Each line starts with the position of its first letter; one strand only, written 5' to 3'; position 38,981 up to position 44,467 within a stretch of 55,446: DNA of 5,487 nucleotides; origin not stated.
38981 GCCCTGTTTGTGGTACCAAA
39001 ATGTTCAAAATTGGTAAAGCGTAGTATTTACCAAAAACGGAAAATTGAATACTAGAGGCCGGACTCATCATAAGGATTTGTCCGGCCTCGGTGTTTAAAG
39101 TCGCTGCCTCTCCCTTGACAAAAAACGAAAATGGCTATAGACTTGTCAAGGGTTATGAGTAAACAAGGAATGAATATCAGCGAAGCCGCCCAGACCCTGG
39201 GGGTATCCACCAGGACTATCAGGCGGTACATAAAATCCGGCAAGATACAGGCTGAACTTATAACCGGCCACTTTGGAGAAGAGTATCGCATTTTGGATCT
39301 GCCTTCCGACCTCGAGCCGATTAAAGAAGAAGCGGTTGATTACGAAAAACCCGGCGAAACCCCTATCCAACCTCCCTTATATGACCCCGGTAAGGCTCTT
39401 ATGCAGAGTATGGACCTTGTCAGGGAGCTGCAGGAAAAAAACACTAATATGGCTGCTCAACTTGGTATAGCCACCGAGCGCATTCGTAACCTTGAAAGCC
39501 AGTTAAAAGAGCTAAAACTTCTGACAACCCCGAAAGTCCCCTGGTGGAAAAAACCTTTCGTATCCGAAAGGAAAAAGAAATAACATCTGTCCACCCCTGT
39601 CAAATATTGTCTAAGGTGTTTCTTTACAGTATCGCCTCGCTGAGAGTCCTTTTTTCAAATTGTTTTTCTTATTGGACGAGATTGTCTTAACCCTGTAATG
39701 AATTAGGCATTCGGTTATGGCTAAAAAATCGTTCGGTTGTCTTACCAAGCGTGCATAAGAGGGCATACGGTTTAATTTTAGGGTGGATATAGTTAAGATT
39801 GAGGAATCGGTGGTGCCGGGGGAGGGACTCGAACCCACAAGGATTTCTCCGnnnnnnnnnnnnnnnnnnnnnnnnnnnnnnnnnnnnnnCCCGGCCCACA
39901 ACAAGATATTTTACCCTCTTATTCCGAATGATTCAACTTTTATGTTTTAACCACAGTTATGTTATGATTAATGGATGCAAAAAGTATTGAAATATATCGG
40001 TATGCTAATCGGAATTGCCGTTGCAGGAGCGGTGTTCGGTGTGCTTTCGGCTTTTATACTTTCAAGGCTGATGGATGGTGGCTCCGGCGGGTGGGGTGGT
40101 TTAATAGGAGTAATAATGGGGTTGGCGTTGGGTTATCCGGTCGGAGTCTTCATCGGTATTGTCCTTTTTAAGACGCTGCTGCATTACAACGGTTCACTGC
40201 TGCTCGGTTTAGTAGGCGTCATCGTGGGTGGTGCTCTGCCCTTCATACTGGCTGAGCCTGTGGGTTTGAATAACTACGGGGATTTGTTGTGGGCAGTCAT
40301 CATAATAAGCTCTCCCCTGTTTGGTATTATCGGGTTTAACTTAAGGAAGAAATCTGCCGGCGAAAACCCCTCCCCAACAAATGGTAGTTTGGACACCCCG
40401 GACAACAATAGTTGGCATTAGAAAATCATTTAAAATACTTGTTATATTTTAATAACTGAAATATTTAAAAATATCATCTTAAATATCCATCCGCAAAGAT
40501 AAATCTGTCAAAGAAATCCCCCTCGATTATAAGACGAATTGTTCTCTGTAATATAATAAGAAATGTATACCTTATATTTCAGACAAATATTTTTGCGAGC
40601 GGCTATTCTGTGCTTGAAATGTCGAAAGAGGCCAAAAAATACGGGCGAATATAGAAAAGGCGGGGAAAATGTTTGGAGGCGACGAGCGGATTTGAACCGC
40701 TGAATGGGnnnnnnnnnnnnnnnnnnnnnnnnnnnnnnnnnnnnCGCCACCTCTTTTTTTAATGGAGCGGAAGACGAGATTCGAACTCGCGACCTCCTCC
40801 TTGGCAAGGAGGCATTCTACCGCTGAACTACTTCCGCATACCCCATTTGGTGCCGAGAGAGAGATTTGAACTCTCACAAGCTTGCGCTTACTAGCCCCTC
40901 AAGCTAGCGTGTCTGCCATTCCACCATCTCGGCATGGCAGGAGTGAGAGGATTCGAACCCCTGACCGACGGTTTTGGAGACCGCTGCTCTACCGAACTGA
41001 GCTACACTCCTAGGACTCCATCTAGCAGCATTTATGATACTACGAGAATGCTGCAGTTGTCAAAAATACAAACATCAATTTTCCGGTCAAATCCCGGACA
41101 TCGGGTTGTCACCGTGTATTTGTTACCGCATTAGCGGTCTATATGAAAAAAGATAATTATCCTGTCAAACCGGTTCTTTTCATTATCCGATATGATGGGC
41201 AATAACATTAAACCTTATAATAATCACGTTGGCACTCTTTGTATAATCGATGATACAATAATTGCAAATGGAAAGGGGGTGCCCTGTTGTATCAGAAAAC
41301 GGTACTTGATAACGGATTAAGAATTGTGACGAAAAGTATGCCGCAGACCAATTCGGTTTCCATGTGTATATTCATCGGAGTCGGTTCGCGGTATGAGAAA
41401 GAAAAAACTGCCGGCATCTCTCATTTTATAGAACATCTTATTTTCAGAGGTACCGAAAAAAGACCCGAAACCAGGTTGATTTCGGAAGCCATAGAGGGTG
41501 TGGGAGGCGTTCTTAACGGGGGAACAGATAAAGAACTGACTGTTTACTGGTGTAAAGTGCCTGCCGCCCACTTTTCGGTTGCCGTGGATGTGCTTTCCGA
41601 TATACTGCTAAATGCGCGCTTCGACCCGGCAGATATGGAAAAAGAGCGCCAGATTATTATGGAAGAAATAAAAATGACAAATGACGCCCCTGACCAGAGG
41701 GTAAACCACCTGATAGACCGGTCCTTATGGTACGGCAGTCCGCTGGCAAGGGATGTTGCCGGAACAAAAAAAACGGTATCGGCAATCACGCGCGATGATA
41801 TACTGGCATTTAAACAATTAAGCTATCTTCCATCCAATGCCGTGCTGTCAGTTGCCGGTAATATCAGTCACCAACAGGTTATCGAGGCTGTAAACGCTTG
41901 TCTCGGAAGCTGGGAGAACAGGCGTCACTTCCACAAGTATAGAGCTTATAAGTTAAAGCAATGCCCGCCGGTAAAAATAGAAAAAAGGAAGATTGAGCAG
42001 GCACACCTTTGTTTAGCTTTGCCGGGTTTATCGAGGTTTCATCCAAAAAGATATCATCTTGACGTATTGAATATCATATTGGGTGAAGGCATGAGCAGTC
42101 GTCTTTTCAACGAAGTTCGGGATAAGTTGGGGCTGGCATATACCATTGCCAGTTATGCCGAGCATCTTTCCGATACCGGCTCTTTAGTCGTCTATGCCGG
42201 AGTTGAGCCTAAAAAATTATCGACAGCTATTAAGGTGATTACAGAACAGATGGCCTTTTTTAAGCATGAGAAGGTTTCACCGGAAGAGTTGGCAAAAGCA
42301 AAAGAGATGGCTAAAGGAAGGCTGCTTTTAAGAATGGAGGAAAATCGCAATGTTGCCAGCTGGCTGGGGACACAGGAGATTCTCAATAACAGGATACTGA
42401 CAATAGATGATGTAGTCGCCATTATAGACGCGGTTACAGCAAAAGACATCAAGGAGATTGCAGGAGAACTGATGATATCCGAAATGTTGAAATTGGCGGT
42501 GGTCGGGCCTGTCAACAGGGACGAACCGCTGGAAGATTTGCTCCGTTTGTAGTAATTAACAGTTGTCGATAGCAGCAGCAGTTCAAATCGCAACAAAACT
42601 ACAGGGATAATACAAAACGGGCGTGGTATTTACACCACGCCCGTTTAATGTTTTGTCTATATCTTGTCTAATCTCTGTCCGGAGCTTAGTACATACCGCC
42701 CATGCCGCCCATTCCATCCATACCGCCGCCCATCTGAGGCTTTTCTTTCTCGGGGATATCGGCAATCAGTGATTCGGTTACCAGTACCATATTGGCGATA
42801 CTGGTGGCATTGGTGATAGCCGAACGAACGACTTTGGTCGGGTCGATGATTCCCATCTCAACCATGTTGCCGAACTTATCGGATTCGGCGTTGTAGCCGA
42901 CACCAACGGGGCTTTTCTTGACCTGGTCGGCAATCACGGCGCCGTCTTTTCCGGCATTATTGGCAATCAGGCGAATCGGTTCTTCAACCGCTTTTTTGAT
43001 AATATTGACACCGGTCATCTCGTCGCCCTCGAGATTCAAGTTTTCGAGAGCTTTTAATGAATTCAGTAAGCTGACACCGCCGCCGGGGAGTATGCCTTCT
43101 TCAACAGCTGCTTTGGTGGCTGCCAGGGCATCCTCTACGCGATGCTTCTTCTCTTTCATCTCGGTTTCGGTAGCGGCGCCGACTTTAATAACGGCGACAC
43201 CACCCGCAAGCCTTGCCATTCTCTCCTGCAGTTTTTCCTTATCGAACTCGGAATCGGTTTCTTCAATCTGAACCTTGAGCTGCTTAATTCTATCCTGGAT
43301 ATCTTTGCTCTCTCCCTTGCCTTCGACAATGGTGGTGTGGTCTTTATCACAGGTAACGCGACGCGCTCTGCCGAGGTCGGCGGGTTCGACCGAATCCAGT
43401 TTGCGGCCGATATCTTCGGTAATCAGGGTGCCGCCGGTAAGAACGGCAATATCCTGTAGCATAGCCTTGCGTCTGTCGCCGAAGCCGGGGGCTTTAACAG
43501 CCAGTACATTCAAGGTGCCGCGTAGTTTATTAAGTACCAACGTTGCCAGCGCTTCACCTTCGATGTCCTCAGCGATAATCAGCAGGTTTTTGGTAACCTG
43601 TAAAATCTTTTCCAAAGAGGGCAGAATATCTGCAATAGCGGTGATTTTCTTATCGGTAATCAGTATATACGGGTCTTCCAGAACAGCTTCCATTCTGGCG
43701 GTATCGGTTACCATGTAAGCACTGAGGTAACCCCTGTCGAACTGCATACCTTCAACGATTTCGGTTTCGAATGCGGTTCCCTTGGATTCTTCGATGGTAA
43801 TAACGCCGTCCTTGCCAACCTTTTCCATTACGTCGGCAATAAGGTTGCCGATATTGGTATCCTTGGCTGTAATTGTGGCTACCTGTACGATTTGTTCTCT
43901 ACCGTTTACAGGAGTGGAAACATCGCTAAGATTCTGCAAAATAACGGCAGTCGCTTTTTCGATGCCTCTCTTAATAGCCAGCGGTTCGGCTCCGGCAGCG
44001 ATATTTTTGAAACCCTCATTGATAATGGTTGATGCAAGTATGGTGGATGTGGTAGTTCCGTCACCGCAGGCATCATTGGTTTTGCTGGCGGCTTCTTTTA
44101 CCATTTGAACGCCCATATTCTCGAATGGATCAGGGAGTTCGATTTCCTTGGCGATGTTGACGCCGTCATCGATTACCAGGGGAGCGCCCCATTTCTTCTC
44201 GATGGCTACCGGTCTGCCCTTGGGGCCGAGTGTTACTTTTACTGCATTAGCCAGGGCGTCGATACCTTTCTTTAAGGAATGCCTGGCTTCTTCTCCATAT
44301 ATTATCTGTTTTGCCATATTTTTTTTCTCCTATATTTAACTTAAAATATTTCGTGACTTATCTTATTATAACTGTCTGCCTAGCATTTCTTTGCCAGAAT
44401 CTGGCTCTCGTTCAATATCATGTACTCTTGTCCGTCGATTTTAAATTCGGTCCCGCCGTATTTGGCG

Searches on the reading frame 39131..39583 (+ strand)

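Call 69: search_protein_families(library=pfam, proteins=[window:39131-39583:+], max_evalue=0.0001)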
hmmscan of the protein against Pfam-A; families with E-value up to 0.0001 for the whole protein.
window:39131-39583:+ (150 aa): 8 families
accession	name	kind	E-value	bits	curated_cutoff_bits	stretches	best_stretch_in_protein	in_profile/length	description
PF00376.29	MerR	-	1e-08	35.3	28.2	1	15-41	1-27/38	MerR family regulatory protein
PF12728.13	HTH_17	-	1.8e-07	31.8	27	1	14-54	2-38/51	Helix-turn-helix domain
PF13551.12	HTH_29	-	4e-06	27.3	28.1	1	9-36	7-35/64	Winged helix-turn helix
PF13384.12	HTH_23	-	4.4e-06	26.8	24.6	1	9-35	13-39/50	Homeodomain-like domain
PF04545.22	Sigma70_r4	-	1.3e-05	25.1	24.1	0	12-35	19-42/50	Sigma-70, region 4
PF13411.12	MerR_1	-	1.5e-05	25.4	21.6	0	14-41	1-28/69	MerR HTH family regulatory protein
PF13338.12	AbiEi_4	-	6.1e-05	23.5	25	0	17-39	17-38/49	Transcriptional regulator, AbiEi antitoxin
PF13542.12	HTH_Tnp_ISL3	-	7.5e-05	22.6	27.4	0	12-35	26-48/51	Helix-turn-helix domain of transposase family ISL3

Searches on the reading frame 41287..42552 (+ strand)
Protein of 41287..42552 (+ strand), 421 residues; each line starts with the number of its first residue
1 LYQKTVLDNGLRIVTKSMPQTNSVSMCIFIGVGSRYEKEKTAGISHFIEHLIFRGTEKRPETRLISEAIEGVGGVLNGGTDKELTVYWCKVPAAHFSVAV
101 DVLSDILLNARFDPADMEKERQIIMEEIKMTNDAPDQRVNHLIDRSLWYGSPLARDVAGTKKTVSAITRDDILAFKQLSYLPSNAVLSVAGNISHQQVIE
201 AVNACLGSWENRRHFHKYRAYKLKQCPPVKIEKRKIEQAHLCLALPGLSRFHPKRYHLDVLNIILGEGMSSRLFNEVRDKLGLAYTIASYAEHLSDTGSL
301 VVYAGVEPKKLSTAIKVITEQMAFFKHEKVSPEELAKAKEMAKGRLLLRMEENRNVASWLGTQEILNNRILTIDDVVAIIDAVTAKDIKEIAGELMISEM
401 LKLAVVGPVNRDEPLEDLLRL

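Call 69: search_protein_families(library=pfam, proteins=[window:41287-42552:+], max_evalue=0.0001)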
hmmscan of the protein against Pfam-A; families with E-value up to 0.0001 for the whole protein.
window:41287-42552:+ (421 aa): 2 families
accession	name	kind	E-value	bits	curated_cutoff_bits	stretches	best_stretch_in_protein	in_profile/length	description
PF05193.26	Peptidase_M16_C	-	1.8e-40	139.2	23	1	167-340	2-179/181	Peptidase M16 inactive domain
PF00675.25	Peptidase_M16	-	2e-35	122.3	22.3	1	12-160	1-148/149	Insulinase (Peptidase family M16)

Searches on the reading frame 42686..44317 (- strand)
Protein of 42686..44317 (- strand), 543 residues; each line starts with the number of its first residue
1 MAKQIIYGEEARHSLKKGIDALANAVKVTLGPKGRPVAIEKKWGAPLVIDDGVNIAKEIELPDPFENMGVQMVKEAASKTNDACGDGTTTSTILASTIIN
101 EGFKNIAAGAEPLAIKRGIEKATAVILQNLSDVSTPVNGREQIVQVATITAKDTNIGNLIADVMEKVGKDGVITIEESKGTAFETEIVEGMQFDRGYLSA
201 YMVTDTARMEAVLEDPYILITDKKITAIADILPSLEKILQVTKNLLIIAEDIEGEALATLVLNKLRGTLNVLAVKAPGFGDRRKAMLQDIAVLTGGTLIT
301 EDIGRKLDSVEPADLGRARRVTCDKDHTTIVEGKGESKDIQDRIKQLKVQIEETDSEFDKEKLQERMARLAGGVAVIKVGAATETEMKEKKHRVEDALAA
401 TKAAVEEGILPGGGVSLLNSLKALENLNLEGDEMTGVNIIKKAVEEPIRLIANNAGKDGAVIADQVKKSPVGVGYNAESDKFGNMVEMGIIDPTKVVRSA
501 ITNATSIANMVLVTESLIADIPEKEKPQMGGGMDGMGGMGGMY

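Call 69: search_protein_families(library=pfam, proteins=[window:42686-44317:-], max_evalue=0.0001)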
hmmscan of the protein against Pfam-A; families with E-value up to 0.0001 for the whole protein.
window:42686-44317:- (543 aa): 1 family
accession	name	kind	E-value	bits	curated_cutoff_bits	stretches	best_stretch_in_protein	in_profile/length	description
PF00118.29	Cpn60_TCP1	-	2.7e-76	257.7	34.3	1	22-520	1-488/490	TCP-1/cpn60 chaperonin family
